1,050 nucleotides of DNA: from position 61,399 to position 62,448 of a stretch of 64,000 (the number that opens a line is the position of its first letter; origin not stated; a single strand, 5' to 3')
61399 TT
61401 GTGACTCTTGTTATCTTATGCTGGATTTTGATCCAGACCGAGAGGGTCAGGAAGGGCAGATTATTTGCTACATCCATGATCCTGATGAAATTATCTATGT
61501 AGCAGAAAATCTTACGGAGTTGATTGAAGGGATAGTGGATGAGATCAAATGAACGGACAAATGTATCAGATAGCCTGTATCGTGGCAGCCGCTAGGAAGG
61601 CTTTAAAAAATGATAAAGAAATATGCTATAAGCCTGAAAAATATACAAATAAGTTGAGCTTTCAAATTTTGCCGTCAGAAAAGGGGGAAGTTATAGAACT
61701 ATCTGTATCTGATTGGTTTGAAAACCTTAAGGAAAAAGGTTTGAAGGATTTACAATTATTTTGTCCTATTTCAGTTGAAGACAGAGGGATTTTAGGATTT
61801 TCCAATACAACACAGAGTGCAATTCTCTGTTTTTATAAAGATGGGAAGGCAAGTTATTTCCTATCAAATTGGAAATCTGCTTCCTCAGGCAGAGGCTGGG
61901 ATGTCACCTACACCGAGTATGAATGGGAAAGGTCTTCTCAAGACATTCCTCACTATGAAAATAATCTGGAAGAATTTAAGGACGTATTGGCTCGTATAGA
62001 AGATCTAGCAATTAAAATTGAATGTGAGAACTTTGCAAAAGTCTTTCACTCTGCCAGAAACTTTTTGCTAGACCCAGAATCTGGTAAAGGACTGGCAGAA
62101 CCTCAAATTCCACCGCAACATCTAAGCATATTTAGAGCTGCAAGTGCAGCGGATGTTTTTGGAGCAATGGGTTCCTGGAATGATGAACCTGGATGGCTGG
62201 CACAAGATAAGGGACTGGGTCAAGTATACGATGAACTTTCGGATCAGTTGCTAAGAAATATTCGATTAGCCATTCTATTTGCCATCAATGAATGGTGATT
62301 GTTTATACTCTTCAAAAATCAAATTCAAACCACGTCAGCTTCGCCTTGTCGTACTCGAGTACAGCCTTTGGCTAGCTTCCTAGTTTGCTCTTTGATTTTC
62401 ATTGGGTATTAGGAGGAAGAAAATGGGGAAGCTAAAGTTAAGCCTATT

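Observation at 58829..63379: Toxin-less six-gene cluster of SUKH, ankyrin and unclassifiable cytoplasmic proteins: candidate orphan poly-immunity (interbacterial defence) island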

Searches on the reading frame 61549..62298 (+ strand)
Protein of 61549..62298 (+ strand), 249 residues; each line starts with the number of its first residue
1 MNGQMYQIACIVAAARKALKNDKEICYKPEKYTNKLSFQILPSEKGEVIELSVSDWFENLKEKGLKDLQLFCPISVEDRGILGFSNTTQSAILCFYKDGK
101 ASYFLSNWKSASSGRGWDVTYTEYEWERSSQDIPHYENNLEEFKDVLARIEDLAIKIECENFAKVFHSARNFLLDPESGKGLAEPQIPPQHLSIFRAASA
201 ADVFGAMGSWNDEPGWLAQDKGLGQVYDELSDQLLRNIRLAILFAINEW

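Call 3: search_protein_families(library=pfam, proteins=[window:61549-62298:+], max_evalue=1)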
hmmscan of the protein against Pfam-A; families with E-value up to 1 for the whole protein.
window:61549-62298:+ (249 aa): 0 families

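Call 4: search_protein_families(library=ncbifam, proteins=[window:61549-62298:+], max_evalue=1)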
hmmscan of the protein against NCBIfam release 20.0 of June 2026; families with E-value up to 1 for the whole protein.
window:61549-62298:+ (249 aa): 0 families

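Call 10: search_protein_families(library=padloc, proteins=[window:61549-62298:+], max_evalue=1)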
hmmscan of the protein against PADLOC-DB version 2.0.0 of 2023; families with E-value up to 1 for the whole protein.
window:61549-62298:+ (249 aa): 0 families

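Call 11: search_protein_families(library=phrogs, proteins=[window:61549-62298:+], max_evalue=1)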
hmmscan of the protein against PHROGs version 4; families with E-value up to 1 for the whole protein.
window:61549-62298:+ (249 aa): 1 family
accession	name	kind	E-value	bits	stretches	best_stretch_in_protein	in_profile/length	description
phrog_31905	-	unknown function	0.22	12.6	1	194-210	7-23/41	-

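Call 12: find_homologous_proteins(query=window:61549-62298:+, max_evalue=0.001)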
Query window:61549-62298:+ (249 aa): 450 proteins with E <= 0.001 among 1118 candidates; the best 120 are listed.
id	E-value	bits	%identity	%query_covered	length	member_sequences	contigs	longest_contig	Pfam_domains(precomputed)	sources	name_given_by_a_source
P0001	8.8e-159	545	96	100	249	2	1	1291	-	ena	-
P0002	1.0e-156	538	94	100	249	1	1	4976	-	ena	-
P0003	1.6e-156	537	93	100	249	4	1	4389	-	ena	-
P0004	8.1e-156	535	93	100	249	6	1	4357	-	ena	-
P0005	4.8e-154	529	92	100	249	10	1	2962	-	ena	-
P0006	5.3e-154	529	92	100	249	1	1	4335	-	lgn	-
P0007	6.6e-154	529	92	100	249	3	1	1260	-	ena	-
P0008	6.8e-154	529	92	100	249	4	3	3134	-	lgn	-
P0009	7.2e-154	529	92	100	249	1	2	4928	-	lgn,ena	-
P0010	9.3e-154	528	92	100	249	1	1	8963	-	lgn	-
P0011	2.4e-153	527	92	100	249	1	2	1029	-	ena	-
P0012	2.9e-153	527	91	100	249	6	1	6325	-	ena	-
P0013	4.6e-153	526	92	100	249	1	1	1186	-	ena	-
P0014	4.7e-153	526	92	100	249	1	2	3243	-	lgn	-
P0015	4.7e-153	526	92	100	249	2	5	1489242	-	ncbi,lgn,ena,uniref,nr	ncbi:hypothetical protein MK405_01210 [Streptococcus oralis]|uniref:hypothetical protein n=1 Tax=Str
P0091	1.3e-95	338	59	100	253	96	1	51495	-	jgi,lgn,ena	-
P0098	1.4e-83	298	55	100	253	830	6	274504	-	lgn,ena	-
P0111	1.4e-77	279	52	100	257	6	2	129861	-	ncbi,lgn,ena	-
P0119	1.3e-76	276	49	100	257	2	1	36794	-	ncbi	-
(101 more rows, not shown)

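Call 13: search_solved_structures(query=window:61549-62298:+, max_evalue=10)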
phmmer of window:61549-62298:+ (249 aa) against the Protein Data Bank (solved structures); distinct sequences matched with E-value up to 10: 1.
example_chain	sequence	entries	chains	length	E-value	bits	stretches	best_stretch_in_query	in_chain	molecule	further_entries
3d0j_A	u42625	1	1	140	0.025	17.4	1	21-68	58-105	Uncharacterized protein CA_C3497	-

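Call 15: find_encoding_contigs(protein=P0098, flank=10000, max_places=4)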
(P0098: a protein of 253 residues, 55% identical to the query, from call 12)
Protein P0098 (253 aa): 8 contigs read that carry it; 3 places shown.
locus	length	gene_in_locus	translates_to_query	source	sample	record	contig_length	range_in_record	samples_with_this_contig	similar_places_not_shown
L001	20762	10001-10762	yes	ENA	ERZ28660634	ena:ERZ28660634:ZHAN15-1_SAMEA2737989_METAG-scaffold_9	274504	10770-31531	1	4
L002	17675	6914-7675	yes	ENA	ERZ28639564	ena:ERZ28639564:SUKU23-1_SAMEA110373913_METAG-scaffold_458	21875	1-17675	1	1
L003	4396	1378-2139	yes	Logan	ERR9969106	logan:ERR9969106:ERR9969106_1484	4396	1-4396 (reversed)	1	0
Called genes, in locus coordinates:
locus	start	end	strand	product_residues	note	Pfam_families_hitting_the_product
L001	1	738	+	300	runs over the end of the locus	PF01040:UbiA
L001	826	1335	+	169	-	PF02620:YceD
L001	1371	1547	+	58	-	PF01783:Ribosomal_L32p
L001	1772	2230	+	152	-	PF01118:Semialdhyde_dh (weak), PF01408:GFO_IDH_MocA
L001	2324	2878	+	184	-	PF02894:GFO_IDH_MocA_C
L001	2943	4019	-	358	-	PF01118:Semialdhyde_dh, PF02774:Semialdhyde_dhC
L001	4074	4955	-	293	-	PF00288:GHMP_kinases_N, PF08544:GHMP_kinases_C (weak)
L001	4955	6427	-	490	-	PF14821:Thr_synth_N, PF00291:PALP, PF24857:THR4_C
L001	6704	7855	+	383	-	PF03447:NAD_binding_3, PF00742:Homoserine_dh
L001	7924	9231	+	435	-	PF00696:AA_kinase, PF01842:ACT (faint), PF22468:ACT_9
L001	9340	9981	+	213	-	PF02525:Flavodoxin_2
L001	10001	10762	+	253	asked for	-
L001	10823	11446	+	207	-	-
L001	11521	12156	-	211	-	PF01205:Impact_N, PF09186:DUF1949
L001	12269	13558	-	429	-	PF03816:LytR_cpsA_psr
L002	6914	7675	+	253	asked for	-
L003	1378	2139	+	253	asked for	-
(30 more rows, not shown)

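Call 16: find_encoding_contigs(protein=P0111, flank=10000, max_places=4)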
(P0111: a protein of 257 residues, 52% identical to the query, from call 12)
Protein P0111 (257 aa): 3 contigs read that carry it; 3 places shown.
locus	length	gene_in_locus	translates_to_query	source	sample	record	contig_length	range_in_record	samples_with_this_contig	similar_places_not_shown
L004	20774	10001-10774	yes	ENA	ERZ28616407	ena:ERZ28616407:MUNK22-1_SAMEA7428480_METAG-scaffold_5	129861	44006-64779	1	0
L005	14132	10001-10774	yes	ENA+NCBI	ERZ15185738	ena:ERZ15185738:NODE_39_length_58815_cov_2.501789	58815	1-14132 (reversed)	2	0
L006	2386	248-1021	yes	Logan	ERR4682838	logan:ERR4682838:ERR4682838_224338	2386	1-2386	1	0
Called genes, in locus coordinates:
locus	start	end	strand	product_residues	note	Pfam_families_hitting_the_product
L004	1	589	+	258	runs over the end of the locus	PF00072:Response_reg, PF08769:Spo0A_C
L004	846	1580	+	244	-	PF03006:HlyIII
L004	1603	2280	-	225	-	PF24675:NpmA, PF02390:Methyltransf_4, PF13649:Methyltransf_25 (weak), PF13847:Methyltransf_31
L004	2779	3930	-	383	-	PF13245:AAA_19 (faint), PF13604:AAA_30, PF01443:Viral_helicase1 (weak), PF13538:UvrD_C_2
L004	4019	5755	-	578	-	-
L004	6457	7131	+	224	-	-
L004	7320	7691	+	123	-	PF06803:DUF1232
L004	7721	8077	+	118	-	-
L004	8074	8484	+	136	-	PF01327:Pep_deformylase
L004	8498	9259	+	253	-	PF12724:Flavodoxin_5 (weak), PF12838:Fer4_7 (faint), PF13187:Fer4_9 (faint), PF00037:Fer4 (faint), PF13484:Fer4_16 (faint)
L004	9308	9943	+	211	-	PF00132:Hexapep, PF14602:Hexapep_2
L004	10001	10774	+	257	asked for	-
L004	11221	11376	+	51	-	-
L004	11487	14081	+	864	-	PF02861:Clp_N, PF23569:NBD_SMAX1 (weak), PF00004:AAA, PF17871:AAA_lid_9, PF00004:AAA, PF07724:AAA_2, PF07728:AAA_5, PF10431:ClpB_D2-small, +10 more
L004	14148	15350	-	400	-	PF00563:EAL, PF08668:HDOD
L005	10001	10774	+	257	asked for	-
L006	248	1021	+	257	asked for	-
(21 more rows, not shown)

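Call 38: search_solved_structures(query=A2, max_evalue=10, show_alignments=2)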
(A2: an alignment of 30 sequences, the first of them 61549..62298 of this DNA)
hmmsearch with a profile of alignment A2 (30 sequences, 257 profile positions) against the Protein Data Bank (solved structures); distinct sequences matched with E-value up to 10: 2.
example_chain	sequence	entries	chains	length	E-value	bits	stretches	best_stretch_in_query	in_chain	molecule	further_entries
3mlg_A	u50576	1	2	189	0.78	12.5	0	136-182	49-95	2X chimera of Helicobacter pylori protein HP0242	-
6ird_B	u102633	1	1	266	2.3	10.9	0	17-68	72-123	1-phosphatidylinositol 4,5-bisphosphate phosphodiesterase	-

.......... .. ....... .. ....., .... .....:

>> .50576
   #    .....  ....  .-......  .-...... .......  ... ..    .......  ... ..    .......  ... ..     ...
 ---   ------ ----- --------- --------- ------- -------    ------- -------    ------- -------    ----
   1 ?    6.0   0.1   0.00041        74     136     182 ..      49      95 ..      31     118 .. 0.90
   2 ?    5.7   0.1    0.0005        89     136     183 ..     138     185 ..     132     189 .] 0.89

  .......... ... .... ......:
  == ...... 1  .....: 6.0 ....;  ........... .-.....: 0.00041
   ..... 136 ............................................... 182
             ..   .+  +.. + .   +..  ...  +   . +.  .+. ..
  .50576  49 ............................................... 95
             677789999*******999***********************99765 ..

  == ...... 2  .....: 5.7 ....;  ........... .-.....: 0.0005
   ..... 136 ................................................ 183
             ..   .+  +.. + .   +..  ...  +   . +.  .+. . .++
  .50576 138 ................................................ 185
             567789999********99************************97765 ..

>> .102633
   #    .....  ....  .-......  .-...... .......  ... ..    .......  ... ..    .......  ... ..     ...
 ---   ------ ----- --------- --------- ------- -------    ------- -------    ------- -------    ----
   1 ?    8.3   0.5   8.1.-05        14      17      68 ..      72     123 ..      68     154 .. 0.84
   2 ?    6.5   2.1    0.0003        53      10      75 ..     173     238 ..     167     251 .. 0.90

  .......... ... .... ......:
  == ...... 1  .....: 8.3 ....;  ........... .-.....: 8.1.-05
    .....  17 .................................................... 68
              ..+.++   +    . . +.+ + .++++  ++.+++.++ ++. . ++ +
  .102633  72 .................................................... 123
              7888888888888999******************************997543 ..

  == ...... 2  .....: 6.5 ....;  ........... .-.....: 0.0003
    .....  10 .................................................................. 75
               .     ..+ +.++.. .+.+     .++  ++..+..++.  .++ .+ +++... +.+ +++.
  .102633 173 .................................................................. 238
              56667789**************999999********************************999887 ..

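Call 58: find_encoding_contigs(protein=P0091, flank=8000, max_places=2)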
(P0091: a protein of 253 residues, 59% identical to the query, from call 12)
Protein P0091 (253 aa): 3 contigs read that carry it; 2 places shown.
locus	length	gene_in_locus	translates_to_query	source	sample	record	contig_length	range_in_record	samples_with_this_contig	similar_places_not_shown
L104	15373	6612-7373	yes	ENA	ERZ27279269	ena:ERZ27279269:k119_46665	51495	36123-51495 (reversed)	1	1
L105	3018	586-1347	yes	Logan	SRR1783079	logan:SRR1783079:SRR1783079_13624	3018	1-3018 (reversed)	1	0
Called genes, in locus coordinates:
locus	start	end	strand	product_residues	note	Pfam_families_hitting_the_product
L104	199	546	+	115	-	-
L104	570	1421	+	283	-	PF22886:DUF7021, PF10020:DUF2262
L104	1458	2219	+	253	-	PF08241:Methyltransf_11 (weak)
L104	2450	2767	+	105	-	-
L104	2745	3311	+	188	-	PF09346:SMI1_KNR4 (faint)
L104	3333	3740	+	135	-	-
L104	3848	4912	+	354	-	PF13637:Ank_4 (faint), PF13606:Ank_3 (faint), PF13857:Ank_5 (faint), PF12796:Ank_2, PF00023:Ank (weak)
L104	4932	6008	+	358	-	PF13606:Ank_3 (faint), PF13857:Ank_5 (faint), PF00023:Ank (faint), PF12796:Ank_2, PF13637:Ank_4 (weak)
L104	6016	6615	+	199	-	PF14567:SUKH_5 (faint), PF09346:SMI1_KNR4, PF14568:SUKH_6 (weak)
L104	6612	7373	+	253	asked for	-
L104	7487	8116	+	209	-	-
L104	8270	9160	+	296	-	PF02558:ApbA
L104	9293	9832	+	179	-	PF04073:tRNA_edit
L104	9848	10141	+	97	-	-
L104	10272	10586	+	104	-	-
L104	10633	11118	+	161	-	-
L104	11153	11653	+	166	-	PF15583:Imm68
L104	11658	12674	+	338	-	-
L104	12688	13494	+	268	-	-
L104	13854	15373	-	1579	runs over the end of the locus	PF00082:Peptidase_S8, PF13620:CarboxypepD_reg (faint), PF00629:MAM (faint), PF13715:CarbopepD_reg_2 (faint)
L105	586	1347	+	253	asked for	-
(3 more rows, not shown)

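Call 59: find_encoding_contigs(protein=P0119, flank=8000, max_places=2)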
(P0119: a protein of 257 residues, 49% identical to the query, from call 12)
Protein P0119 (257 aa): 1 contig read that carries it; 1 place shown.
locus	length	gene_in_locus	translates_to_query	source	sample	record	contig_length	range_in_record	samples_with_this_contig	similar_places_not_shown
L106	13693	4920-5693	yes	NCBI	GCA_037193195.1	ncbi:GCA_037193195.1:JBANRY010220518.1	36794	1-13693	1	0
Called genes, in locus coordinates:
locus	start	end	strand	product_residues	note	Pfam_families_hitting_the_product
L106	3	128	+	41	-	?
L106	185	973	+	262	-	PF12724:Flavodoxin_5 (weak), PF13237:Fer4_10 (faint), PF00037:Fer4 (faint), PF12838:Fer4_7 (faint), PF13187:Fer4_9 (weak), PF13484:Fer4_16 (faint)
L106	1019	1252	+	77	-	-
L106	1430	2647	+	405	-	PF07690:MFS_1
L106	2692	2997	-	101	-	PF02452:PemK_toxin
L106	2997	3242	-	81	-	PF04014:MazE_antitoxin (weak)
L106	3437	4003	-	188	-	PF14567:SUKH_5 (faint), PF09346:SMI1_KNR4, PF14568:SUKH_6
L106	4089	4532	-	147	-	PF15417:DUF4624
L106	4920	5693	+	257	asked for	-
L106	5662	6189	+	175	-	PF14024:DUF4240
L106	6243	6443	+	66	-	-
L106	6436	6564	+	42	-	-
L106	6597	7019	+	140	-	PF14300:DMP19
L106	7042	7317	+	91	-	-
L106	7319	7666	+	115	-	-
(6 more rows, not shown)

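Call 62: predict_structure(alignment_id=A2)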
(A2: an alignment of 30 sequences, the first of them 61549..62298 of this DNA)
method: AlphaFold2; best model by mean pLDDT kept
length: 249 residues; sequences in the alignment: 30
mean_pLDDT: 82.4   pTM: 0.83
mean pLDDT of the five models: 82.4, 82.4, 81.1, 79.9, 69.6
residues with pLDDT >= 90: 106; 70-90: 96; 50-70: 34; < 50: 13
segments of 3 or more residues with pLDDT < 50: 77-86
pLDDT, mean of each block of 10 residues (from residue 1): 77 93 87 86 66 94 94 63 52 92 89 83 79 86 95 92 89 73 66 88 63 83 92 88 92
secondary structure, 60 per line:
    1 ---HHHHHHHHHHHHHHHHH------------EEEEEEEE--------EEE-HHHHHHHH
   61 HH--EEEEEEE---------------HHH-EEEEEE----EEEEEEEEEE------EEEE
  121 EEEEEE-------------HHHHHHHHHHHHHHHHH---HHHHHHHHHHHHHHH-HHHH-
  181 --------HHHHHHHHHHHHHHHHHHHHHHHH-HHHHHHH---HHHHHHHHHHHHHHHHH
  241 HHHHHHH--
elements in order: H4-20 E33-40 E49-51 H53-62 E65-71 E91-96 E101-110 E117-126 H140-156 H160-174 H176-179 H189-212 H214-220 H224-247

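Call 65: fold_search(model_id=the predicted structure, library=pdb)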
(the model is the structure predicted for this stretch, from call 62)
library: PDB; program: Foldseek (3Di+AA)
matches with E <= 10: 399; with E <= 0.001: 0
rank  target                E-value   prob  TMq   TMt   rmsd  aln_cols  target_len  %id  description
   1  5wqf_F                8.2e-02  0.69  0.24  0.36   7.0       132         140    8  Structure of fungal meroterpenoid isomerase Trt14 (released 2017-07-26)
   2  6j22_B                1.3e-01  0.09  0.15  0.15  16.8       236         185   12  Crystal structure of Bi-functional enzyme (released 2020-01-01)
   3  7tcd                  1.7e-01  0.35  0.20  0.12  16.5       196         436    9  LOV2-DARPIN fusion: D13 (released 2023-07-05)
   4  3blz_A                1.9e-01  0.69  0.27  0.43   6.8       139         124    9  Crystal structure of a ntf2-like protein of unknown function (sbal_0622) from shewanella baltica os155 at 1.75 A resol (released 2007-12-25)
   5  5wqf_C                1.9e-01  0.38  0.21  0.31   8.0       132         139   12  Structure of fungal meroterpenoid isomerase Trt14 (released 2017-07-26)
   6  6wvd                  1.9e-01  0.08  0.13  0.09  21.8       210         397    8  Human JAGN1 (released 2021-01-13)
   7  2imj_B                2.4e-01  0.66  0.28  0.40   6.7       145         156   11  X-ray Crystal Structure of Protein PFL_3262 from Pseudomonas fluorescens. Northeast Structural Genomics Consortium Tar (released 2006-10-24)
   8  9ekw_A                2.5e-01  0.08  0.12  0.08  19.4       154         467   12  Apo TRPML2 in a closed state (released 2025-06-18)
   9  5jm8_C                2.8e-01  0.12  0.11  0.06  15.9       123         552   10  The structure of ATP-bound aerobactin synthetase IucA from a hypervirulent pathotype of Klebsiella pneumoniae (released 2016-06-15)
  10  6j2l_B                3.1e-01  0.08  0.14  0.15  15.0       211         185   13  Crystal structure of Bi-functional enzyme (released 2020-01-01)
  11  3blz_F                3.5e-01  0.54  0.26  0.42   6.8       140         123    8  Crystal structure of a ntf2-like protein of unknown function (sbal_0622) from shewanella baltica os155 at 1.75 A resol (released 2007-12-25)
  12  2imj_D                3.5e-01  0.54  0.27  0.39   6.8       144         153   12  X-ray Crystal Structure of Protein PFL_3262 from Pseudomonas fluorescens. Northeast Structural Genomics Consortium Tar (released 2006-10-24)
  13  2imj_C                3.9e-01  0.54  0.28  0.40   6.7       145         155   11  X-ray Crystal Structure of Protein PFL_3262 from Pseudomonas fluorescens. Northeast Structural Genomics Consortium Tar (released 2006-10-24)
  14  6xu4_A                4.1e-01  0.05  0.11  0.10  16.1       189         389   10  Crystal structure of the genetically-encoded FGCaMP calcium indicator in its calcium-bound state (released 2020-04-15)
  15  1zo2_A                4.3e-01  0.35  0.23  0.38   7.4       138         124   10  Structure of nuclear transport factor 2 (Ntf2) from Cryptosporidium parvum (released 2005-05-31)
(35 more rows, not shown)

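Call 66: find_related_loci(query=A2, collection=metagenome_contigs, flank=8000)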
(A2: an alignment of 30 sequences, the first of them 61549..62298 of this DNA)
Query A2 (249 aa) in metagenome_contigs; peptide patterns used: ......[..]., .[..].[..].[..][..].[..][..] (x = any residue, [..] = any of these).
516 stretches matched a pattern; 458 encode a relative of the query (tblastn E <= 1e-3); the best 80 are kept; 80 distinct loci.
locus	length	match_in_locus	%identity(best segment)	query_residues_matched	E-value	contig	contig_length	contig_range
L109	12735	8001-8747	93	1-249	4e-160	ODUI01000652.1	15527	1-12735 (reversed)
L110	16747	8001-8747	93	1-249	8e-160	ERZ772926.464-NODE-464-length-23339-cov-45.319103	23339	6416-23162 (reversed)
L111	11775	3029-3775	93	1-249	3e-159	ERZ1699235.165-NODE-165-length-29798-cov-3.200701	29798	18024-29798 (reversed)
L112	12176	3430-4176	94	1-249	4e-159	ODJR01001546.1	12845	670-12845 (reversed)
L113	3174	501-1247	93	1-249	6e-167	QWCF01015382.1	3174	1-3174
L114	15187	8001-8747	93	1-249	5e-158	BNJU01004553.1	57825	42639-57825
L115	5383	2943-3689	92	1-249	8e-160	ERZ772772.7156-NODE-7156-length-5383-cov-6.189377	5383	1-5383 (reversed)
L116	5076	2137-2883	92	1-249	6e-160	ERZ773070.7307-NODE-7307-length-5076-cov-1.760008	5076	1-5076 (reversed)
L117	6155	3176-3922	92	1-249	5e-157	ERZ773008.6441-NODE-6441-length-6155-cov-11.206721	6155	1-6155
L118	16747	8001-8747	92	1-249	4e-155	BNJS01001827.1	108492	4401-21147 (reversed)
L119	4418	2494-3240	90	1-249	4e-158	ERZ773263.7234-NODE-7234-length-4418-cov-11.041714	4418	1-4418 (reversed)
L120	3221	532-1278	90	1-249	8e-162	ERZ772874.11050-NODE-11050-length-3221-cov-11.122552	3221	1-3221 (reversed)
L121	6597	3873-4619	90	1-249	4e-155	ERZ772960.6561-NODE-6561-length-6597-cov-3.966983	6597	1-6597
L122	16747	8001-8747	92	1-249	9e-154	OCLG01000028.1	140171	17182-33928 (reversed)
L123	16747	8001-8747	90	1-249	1e-151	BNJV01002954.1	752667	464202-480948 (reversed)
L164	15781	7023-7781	54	1-249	2e-88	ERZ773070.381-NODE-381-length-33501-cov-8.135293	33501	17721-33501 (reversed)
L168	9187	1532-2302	53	1-249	4e-87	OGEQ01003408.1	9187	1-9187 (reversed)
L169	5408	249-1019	53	1-249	4e-87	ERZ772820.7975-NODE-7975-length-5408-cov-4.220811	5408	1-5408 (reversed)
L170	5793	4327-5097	53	1-249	4e-87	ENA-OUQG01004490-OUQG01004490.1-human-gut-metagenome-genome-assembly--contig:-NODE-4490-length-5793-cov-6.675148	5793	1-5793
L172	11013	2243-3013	53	1-249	7e-87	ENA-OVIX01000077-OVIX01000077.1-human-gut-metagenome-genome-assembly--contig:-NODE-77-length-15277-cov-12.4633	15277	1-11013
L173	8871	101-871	53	1-249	7e-87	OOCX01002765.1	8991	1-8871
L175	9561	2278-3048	52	1-249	3e-86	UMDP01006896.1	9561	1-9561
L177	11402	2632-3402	52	1-249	3e-86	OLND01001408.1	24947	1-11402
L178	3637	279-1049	50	1-249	9e-87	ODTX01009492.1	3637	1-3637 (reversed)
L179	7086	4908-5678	52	1-249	3e-86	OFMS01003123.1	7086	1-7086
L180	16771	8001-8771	52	1-249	3e-86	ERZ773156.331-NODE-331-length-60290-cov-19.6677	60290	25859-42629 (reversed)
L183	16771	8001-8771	52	1-249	4e-86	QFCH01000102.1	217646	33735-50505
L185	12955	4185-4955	52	1-249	3e-85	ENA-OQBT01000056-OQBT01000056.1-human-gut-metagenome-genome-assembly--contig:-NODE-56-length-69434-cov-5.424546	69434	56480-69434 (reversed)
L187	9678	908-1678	52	1-249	3e-85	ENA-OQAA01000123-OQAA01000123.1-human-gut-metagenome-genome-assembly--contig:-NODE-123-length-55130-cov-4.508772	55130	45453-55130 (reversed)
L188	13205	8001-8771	52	1-249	3e-85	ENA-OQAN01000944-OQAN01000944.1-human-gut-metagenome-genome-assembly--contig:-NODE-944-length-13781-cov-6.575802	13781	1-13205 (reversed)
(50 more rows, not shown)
